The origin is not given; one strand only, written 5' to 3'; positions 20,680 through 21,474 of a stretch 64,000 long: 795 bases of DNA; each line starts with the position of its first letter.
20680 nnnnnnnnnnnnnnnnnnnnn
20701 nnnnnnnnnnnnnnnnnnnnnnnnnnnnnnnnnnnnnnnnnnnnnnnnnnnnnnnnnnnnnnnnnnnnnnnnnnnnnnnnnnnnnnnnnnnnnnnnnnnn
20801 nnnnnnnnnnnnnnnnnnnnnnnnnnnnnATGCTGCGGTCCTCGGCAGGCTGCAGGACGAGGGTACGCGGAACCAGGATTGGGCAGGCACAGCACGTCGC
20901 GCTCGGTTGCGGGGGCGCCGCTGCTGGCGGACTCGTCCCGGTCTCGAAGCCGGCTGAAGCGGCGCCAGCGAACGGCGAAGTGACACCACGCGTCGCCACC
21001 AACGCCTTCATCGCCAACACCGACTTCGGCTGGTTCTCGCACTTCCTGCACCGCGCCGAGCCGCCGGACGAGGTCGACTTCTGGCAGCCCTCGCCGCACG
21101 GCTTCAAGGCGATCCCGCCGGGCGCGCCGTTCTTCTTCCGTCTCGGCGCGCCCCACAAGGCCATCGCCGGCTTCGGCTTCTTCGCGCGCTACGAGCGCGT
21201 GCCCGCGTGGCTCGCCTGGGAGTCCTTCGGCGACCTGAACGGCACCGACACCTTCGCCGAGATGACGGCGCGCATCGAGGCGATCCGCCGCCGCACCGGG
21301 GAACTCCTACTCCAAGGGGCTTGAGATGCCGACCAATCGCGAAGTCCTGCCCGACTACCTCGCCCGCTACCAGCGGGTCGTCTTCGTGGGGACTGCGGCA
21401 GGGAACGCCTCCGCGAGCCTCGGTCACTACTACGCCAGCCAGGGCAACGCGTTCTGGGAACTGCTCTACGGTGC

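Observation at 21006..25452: Three partial copies of one sensor-like domain bracket two effector cassettes; a 91-nt near-perfect direct repeat flanks 4.36 kb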

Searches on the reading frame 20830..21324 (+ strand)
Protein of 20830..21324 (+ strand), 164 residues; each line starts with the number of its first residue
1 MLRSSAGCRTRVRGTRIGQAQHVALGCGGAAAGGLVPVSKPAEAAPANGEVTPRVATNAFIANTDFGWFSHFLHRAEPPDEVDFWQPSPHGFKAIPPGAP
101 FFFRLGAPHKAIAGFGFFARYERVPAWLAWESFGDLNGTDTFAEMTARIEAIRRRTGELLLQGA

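Call 3: search_protein_families(library=pfam, proteins=[window:20830-21324:+], max_evalue=0.01)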
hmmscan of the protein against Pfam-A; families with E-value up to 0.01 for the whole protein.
window:20830-21324:+ (164 aa): 0 families

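Call 5: search_protein_families(library=ncbifam, proteins=[window:20830-21324:+], max_evalue=0.01)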
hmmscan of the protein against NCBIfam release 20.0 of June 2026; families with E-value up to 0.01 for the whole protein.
window:20830-21324:+ (164 aa): 0 families

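Call 6: search_protein_families(library=padloc, proteins=[window:20830-21324:+], max_evalue=0.01)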
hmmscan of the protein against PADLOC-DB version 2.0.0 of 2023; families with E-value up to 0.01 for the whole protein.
window:20830-21324:+ (164 aa): 0 families
